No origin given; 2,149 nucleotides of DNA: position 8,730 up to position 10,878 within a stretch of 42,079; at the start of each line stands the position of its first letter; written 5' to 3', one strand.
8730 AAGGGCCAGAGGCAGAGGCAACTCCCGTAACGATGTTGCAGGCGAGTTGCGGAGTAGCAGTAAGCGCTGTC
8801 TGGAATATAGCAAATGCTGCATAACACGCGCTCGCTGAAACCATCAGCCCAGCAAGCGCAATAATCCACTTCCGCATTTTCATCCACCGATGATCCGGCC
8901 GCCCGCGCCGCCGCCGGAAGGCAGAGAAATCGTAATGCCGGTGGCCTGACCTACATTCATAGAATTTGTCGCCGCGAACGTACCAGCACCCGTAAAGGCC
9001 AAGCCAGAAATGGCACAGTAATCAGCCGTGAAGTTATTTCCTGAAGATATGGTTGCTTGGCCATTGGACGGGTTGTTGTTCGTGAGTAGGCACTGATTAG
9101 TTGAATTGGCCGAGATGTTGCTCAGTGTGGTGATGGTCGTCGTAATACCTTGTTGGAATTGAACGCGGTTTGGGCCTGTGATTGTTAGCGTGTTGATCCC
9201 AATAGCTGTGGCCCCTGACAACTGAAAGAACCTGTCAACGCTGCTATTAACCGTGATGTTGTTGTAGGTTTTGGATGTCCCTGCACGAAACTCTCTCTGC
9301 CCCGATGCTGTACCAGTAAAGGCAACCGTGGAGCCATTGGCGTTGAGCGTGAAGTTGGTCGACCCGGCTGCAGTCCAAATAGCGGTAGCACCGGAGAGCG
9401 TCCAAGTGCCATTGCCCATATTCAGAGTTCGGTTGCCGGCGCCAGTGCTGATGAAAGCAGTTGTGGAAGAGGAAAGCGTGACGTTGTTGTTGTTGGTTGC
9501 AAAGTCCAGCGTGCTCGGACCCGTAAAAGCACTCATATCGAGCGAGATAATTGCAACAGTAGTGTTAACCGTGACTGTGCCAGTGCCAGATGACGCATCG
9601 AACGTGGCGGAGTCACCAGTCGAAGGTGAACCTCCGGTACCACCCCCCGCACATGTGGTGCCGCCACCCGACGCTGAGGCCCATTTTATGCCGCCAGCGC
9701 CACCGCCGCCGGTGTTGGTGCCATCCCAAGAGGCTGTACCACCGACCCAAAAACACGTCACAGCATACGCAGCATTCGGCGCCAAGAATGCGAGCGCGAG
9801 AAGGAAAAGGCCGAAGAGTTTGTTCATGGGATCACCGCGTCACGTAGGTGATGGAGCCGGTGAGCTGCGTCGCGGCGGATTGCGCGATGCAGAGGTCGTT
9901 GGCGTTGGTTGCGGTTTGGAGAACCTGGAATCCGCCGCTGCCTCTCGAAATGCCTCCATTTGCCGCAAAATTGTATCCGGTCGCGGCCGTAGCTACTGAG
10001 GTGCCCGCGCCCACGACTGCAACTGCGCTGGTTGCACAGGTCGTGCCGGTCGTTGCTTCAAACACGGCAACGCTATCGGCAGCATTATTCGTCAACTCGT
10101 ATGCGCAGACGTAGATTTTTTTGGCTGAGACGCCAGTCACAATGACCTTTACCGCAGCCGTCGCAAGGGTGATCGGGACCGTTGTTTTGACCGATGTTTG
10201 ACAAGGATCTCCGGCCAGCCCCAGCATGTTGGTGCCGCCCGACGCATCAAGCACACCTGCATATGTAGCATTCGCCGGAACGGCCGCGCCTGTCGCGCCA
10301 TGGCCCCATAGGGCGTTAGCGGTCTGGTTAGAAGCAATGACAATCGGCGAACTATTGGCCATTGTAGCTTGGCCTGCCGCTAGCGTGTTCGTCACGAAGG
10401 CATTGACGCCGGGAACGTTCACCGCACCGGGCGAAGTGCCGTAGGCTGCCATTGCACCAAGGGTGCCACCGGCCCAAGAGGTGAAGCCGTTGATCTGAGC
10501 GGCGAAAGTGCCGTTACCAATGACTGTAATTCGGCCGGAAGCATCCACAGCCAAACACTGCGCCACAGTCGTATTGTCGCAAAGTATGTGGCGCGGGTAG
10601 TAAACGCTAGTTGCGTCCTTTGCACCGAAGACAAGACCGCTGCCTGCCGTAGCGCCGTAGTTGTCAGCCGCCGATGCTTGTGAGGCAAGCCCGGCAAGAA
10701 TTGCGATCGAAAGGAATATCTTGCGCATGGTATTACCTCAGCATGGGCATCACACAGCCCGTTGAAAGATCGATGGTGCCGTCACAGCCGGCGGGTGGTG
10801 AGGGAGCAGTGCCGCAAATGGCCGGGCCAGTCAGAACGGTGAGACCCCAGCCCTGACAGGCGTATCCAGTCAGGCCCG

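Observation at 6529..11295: Five consecutive Sec-signal-peptide proteins translationally coupled to the portal gene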

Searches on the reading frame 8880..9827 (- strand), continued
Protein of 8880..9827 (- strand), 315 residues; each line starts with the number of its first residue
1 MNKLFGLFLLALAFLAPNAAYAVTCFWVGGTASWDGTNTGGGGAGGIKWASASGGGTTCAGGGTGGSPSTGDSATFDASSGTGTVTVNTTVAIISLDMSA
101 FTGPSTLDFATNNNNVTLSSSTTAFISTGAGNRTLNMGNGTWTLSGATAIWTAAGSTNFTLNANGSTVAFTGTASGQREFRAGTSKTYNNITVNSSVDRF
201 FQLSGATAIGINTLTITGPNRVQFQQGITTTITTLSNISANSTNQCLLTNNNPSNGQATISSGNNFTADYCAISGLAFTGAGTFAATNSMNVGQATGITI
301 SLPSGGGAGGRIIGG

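Call 90: find_related_loci(query=A4, collection=viral_contigs, flank=8000)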
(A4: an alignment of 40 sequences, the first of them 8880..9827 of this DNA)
Query A4 (315 aa) in viral_contigs; peptide patterns used: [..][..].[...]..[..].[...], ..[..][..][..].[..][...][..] (x = any residue, [..] = any of these).
171 stretches matched a pattern; 74 encode a relative of the query (tblastn E <= 1e-3); 73 distinct loci.
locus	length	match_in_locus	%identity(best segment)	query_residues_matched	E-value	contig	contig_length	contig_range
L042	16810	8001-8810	46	26-312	3e-47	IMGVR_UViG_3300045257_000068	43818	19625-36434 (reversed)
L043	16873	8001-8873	42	4-304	2e-46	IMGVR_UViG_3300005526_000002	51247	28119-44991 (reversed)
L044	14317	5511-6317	43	26-315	5e-42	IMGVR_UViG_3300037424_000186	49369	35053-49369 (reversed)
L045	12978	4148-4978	43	7-293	9e-36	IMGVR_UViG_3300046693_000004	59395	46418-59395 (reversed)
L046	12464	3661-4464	43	26-308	1e-34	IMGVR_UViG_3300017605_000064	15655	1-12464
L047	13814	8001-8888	42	3-304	4e-34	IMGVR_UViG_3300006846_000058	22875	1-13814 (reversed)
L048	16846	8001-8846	40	1-291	1e-33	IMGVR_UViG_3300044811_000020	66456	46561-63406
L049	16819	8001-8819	48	23-303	3e-33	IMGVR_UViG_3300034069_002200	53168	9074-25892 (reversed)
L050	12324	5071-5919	42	6-303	3e-31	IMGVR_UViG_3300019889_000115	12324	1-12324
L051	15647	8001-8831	41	8-304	6e-31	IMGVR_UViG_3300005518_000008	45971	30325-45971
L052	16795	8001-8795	39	26-304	1e-28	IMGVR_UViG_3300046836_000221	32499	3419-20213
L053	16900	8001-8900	40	5-310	2e-35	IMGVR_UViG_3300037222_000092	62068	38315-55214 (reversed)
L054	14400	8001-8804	35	26-304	2e-26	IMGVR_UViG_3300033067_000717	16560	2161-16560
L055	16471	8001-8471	47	26-198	2e-26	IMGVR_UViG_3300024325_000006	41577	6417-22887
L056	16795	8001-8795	39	26-304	6e-30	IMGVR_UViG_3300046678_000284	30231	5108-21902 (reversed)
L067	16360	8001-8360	40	29-168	3e-14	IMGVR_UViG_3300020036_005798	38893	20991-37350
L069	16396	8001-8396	39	135-274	1e-12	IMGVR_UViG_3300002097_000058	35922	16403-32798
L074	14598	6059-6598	33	125-303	2e-10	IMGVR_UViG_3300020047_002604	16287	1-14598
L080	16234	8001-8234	39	109-193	4e-8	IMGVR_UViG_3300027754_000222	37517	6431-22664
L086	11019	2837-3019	45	122-183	4e-7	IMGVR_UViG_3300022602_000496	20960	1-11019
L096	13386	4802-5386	36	109-309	1e-6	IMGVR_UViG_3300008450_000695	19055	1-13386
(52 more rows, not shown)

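Call 94: search_protein_families(library=phrogs, proteins=[L080:6186-10217:+, L086:284-5473:+, L096:1640-5407:+, L074:5180-7135:+, L067:7968-9977:+, L069:6564-8570:+], max_evalue=0.001)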
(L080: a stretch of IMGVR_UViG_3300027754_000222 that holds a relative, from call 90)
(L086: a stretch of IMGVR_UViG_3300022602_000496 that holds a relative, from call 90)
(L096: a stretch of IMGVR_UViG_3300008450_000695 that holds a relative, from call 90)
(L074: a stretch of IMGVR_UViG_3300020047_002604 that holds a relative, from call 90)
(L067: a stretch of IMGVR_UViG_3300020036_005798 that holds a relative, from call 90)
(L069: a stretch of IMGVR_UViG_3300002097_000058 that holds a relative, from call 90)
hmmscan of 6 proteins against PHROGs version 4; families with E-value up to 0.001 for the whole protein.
L080:6186-10217:+ (1344 aa): 0 families

L086:284-5473:+ (1730 aa): 0 families

L096:1640-5407:+ (1256 aa): 0 families

L074:5180-7135:+ (652 aa): 0 families

L067:7968-9977:+ (670 aa): 0 families

L069:6564-8570:+ (669 aa): 0 families

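Call 95: search_dna_similar(query=L080:6189-7388:+, collection=phages, mode=protein, max_evalue=0.001, max_rows=25)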
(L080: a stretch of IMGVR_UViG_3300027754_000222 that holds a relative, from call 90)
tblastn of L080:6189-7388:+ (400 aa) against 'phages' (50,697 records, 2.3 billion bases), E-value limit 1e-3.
Records with a match: 2; places in all: 3; records where one place covers at least 80% of the query: 0.
Best place of each record, by identity: <60% 2.
By first word of the organism name: Limnohabitans 1; Methylophilaceae 1.
By host as written in the record: Limnohabitans sp. DCL3 1; Methylophilaceae bacterium IMCC19250 1.
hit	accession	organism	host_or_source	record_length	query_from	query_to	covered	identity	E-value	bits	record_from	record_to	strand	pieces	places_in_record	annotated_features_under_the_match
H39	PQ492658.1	Limnohabitans phage DC31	Limnohabitans sp. DCL3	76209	1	132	33%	59.7%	3e-29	125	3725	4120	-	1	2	hypothetical protein (x2)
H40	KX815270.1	Methylophilaceae phage P19250A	Methylophilaceae bacterium IMCC19250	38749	1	67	17%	49.3%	2e-10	69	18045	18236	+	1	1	PE family protein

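Call 96: get_annotated_region(hit=H40, flank=9000)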
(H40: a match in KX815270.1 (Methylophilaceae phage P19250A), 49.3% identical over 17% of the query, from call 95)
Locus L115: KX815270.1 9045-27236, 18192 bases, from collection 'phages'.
description: Methylophilaceae phage P19250A, complete genome.
organism: Methylophilaceae phage P19250A (NCBI taxid 1913040)
taxonomy: Viruses; Duplodnaviria; Heunggongvirae; Uroviricota; Caudoviricetes
host: Methylophilaceae bacterium IMCC19250; source: -; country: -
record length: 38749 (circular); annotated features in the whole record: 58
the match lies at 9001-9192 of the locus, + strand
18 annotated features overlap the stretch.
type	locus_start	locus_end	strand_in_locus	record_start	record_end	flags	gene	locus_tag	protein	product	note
CDS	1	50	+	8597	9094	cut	-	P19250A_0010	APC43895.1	hypothetical protein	-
CDS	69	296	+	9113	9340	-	-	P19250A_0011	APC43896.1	hypothetical protein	-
CDS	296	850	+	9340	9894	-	-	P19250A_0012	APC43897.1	hypothetical protein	-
CDS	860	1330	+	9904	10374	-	-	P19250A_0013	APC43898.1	hypothetical protein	-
CDS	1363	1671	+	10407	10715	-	-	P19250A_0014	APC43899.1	hypothetical protein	-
CDS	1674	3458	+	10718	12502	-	-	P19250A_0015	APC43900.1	tail length tape-measure protein 1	-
CDS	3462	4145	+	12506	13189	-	-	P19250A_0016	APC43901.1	hypothetical protein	-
CDS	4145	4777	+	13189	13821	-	-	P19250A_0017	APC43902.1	hypothetical protein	-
CDS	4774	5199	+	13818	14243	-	-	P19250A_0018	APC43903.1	hypothetical protein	-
CDS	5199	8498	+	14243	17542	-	-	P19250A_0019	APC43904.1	host specificity protein J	Host specificity protein J, internal deletion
CDS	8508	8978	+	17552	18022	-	-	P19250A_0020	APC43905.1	tail fiber protein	-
CDS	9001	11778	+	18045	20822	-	-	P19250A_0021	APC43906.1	PE family protein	-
CDS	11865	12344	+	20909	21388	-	-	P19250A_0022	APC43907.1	hypothetical protein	-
CDS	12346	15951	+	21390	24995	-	-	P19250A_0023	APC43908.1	tail length tape-measure protein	-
CDS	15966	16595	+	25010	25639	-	-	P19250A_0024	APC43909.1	hypothetical protein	-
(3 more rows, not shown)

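Call 97: get_annotated_region(hit=H39, flank=8000)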
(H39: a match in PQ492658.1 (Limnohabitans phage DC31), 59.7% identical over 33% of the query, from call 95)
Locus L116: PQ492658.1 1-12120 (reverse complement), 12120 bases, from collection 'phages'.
description: Limnohabitans phage DC31, complete genome.
organism: Limnohabitans phage DC31 (NCBI taxid 2883572)
taxonomy: Viruses; Duplodnaviria; Heunggongvirae; Uroviricota; Caudoviricetes; Pakpunavirus
host: Limnohabitans sp. DCL3; source: freshwater; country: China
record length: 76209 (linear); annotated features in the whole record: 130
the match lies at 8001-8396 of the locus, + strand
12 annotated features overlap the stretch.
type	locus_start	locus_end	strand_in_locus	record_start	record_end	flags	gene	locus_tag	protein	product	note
CDS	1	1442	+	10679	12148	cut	-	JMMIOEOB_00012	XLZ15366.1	hypothetical protein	-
CDS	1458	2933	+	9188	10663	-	-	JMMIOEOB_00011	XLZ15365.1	hypothetical protein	-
CDS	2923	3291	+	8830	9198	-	-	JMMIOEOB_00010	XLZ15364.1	hypothetical protein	-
CDS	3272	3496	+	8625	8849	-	-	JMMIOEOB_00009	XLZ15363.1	hypothetical protein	-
CDS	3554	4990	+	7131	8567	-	-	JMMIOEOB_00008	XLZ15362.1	hypothetical protein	-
CDS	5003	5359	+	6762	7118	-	-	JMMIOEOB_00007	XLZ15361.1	hypothetical protein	-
CDS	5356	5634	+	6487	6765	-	-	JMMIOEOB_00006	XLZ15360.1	hypothetical protein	-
CDS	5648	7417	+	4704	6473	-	-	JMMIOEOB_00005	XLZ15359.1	hypothetical protein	-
CDS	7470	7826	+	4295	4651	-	-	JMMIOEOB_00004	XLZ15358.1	hypothetical protein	-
CDS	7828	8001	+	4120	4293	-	-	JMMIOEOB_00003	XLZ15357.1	hypothetical protein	-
CDS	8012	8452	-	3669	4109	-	-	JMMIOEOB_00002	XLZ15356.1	hypothetical protein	-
CDS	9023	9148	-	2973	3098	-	-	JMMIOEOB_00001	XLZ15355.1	hypothetical protein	-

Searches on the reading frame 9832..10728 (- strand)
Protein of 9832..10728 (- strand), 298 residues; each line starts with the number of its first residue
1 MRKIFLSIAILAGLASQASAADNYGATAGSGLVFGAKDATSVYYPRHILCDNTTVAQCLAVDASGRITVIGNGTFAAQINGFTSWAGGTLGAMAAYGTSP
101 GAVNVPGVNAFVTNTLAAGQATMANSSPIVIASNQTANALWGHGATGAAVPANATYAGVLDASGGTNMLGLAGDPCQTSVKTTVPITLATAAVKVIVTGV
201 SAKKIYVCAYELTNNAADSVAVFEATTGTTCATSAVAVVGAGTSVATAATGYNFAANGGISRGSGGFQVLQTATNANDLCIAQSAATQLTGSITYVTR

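Call 5: search_protein_families(library=pfam, proteins=[window:9832-10728:-], max_evalue=0.1)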
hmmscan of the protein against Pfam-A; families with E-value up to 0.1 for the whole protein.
window:9832-10728:- (298 aa): 0 families

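Call 6: search_protein_families(library=phrogs, proteins=[window:9832-10728:-], max_evalue=0.1)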
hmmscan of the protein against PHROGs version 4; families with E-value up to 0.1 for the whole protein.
window:9832-10728:- (298 aa): 0 families

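Call 18: find_homologous_proteins(query=window:9832-10728:-)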
Query window:9832-10728:- (298 aa): 295 proteins with E <= 0.001 among 8000 candidates; the best 120 are listed.
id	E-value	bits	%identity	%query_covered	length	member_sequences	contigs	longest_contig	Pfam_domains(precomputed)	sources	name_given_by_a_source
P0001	2.0e-177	606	100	100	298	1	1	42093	-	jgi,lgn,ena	-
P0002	7.4e-170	582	94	100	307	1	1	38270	-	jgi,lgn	jgi:hypothetical protein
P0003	4.2e-113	395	72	100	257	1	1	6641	-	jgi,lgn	jgi:hypothetical protein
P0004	5.5e-113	395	92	73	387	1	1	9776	-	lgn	-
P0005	3.0e-97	343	82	72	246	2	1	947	-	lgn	-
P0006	2.6e-94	334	81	73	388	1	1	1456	-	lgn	-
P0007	2.4e-86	308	75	72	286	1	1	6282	-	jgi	-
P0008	1.3e-84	302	72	72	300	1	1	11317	-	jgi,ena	-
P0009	2.8e-83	298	57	100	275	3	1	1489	-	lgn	-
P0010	2.3e-82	295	54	100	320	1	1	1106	-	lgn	-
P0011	3.2e-80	288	77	53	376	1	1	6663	-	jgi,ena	-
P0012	5.0e-78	280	78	66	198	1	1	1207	-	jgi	jgi:hypothetical protein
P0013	8.2e-78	280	67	72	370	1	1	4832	-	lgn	-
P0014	1.2e-74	269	53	99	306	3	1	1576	-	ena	-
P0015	7.6e-72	260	74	64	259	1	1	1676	-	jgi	jgi:hypothetical protein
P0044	8.1e-52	195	78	48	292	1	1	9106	-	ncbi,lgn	-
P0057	1.9e-46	177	40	90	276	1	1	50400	-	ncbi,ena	-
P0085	4.6e-35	140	57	49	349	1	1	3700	-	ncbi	-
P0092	9.5e-34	135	43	39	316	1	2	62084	-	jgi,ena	jgi:hypothetical protein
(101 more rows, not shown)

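Call 22: find_encoding_contigs(protein=P0057, flank=10000, max_places=2)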
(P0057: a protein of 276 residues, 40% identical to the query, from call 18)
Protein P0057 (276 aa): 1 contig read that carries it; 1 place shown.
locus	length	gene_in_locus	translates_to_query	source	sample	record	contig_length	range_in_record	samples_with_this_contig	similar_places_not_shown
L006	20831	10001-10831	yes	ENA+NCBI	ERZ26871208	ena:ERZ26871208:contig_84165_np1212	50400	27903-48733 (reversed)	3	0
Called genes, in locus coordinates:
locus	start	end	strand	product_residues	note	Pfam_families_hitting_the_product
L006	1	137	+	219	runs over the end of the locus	-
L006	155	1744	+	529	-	-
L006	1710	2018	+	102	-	-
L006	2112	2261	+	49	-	-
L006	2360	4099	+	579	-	PF12236:Head-tail_con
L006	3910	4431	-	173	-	-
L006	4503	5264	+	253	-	-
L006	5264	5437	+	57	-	-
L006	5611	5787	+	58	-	-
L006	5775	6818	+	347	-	PF20911:GP7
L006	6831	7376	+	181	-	PF21190:Bbp16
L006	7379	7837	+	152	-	-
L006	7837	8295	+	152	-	-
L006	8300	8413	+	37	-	-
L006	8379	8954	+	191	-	-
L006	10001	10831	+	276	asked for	-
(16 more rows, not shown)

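Call 23: find_encoding_contigs(protein=P0092, flank=10000, max_places=2)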
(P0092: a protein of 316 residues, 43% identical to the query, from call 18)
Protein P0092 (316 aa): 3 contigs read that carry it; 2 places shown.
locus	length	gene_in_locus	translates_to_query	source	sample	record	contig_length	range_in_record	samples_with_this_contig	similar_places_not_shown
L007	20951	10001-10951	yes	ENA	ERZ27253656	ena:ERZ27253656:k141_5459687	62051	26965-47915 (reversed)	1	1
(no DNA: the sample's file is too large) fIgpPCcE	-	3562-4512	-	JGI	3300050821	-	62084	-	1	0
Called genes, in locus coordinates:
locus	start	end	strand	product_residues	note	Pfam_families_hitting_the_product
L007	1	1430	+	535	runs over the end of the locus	-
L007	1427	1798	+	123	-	-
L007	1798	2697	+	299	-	-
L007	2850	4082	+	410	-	PF11651:P22_CoatProtein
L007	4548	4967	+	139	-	-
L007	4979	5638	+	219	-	-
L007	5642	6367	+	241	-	-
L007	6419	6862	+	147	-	-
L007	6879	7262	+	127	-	-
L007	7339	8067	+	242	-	-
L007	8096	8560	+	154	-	-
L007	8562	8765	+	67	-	-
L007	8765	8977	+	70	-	-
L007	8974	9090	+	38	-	-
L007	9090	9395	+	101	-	-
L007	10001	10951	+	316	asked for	-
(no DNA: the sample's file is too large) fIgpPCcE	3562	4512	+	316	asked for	-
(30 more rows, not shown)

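Call 42: list_cluster_members(proteins=[P0044, P0057, P0085, P0157, P0001, P0121])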
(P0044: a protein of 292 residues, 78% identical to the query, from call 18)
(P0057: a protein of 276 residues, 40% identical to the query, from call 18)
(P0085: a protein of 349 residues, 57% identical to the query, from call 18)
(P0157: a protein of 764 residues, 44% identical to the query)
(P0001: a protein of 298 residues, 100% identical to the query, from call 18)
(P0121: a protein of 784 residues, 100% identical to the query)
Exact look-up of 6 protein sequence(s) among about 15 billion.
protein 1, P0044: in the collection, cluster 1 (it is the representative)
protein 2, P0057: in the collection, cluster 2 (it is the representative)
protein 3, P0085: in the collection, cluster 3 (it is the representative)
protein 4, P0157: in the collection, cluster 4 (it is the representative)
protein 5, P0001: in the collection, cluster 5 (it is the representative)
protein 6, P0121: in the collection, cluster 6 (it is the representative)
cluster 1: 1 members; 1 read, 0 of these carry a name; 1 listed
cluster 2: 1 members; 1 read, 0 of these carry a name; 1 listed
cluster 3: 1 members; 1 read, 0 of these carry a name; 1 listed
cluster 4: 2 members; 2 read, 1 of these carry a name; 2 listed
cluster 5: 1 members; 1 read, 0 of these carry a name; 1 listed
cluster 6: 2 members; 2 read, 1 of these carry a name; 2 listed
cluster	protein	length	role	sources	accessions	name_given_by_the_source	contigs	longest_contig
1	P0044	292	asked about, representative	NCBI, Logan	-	-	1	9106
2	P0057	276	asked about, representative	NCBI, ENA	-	-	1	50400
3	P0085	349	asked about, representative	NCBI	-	-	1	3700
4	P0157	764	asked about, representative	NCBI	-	-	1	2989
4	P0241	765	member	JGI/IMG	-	hypothetical protein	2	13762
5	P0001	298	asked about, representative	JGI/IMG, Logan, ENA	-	-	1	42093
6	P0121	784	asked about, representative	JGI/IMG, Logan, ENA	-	-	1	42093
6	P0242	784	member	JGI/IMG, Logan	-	hypothetical protein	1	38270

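Call 53: find_related_loci(query=A3, collection=genome_contigs, flank=10000)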
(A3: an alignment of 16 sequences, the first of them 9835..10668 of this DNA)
Query A3 (278 aa) in genome_contigs; peptide patterns used: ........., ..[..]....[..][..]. (x = any residue, [..] = any of these).
76 stretches matched a pattern, but none encodes a relative of the query by tblastn (E <= 1e-3).

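Call 56: predict_structure(alignment_id=A2)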
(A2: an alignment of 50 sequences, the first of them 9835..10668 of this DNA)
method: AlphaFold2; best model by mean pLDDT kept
length: 278 residues; sequences in the alignment: 50
mean_pLDDT: 70.1   pTM: 0.50
mean pLDDT of the five models: 70.1, 70.0, 68.8, 67.6, 67.4
residues with pLDDT >= 90: 86; 70-90: 37; 50-70: 113; < 50: 42
segments of 3 or more residues with pLDDT < 50: 1-3, 93-96, 117-119, 132-135, 137-142, 144-150
pLDDT, mean of each block of 10 residues (from residue 1): 50 54 62 64 65 52 59 54 53 49 51 52 50 49 47 83 93 90 95 93 82 83 71 93 94 93 90 96
secondary structure, 60 per line:
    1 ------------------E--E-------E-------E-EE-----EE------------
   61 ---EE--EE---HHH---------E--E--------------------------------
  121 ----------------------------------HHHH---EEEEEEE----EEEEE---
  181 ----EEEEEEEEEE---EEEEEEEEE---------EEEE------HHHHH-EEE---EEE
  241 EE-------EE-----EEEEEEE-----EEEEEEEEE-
elements in order: H155-158 E162-168 E173-177 E185-194 E198-206 E216-219 H226-230 E232-234 E238-242 E257-263 E269-277

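Call 62: fold_search(model_id=the predicted structure, library=pdb)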
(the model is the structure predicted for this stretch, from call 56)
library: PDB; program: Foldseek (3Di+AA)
matches with E <= 10: 1396; with E <= 0.001: 0
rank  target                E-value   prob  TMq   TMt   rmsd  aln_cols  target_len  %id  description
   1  7eel_H                1.7e-03  0.93  0.20  0.33   9.9       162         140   16  Cyanophage Pam1 capsid asymmetric unit (released 2021-10-20)
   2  7dou_4                1.0e-02  1.00  0.27  0.54   4.0       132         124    9  Trimeric cement protein structure of Helicobacter pylori bacteriophage KHP40 (released 2021-10-27)
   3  6s44                  1.5e-02  0.85  0.21  0.35   8.9       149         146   11  Faba bean necrotic stunt virus (FBNSV) (released 2020-07-15)
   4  7cz6                  1.7e-02  0.93  0.23  0.40   5.2       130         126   11  Protrusion structure of Omono River virus (released 2021-03-03)
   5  1stm_A                1.8e-02  0.41  0.17  0.25   8.7       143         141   10  SATELLITE PANICUM MOSAIC VIRUS (released 1997-01-27)
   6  9i0y_a                2.2e-02  0.85  0.20  0.38   6.2       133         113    8  Recombinant Ena2A fibers (released 2025-03-12)
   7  4ca9_MODEL_1_A        2.4e-02  0.98  0.24  0.54   4.5       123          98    6  Structure of the Nucleoplasmin-like N-terminal domain of Drosophila FKBP39 (released 2014-10-29)
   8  9i0y_0                2.4e-02  0.84  0.20  0.38   6.1       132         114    8  Recombinant Ena2A fibers (released 2025-03-12)
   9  8as5_D                2.5e-02  0.99  0.25  0.59   5.1       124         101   12  CryoEM structure of the human Nucleophosmin 1 core (released 2023-02-15)
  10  9t3p_A                2.9e-02  0.97  0.23  0.47   4.8       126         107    6  Nonameric Ena1C ring of Bacillus cereus (released 2025-12-03)
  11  5ehd_h                3.0e-02  0.99  0.27  0.59   4.9       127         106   10  Crystal structure of human nucleophosmin-core in complex with cytochrome c (released 2016-11-09)
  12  4y6x_C                3.0e-02  0.72  0.21  0.35   8.6       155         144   10  Structure of Tobacco streak virus coat protein at 2.1 Angstroms resolution (C2 crystal form) (released 2016-01-20)
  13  1xe0_J                3.2e-02  0.99  0.26  0.59   5.3       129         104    8  The structure and function of Xenopus NO38-core, a histone binding chaperone in the nucleolus (released 2004-12-21)
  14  4n8m_D                3.6e-02  0.99  0.27  0.59   5.3       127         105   10  Structural polymorphism in the N-terminal oligomerization domain of NPM1 (released 2014-03-12)
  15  1xe0_E                3.8e-02  0.98  0.26  0.59   5.4       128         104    9  The structure and function of Xenopus NO38-core, a histone binding chaperone in the nucleolus (released 2004-12-21)
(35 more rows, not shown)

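Call 114: search_solved_structures(query=A2, max_evalue=1)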
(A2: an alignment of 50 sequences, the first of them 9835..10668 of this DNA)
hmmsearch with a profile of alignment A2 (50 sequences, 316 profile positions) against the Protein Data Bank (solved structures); distinct sequences matched with E-value up to 1: 0.
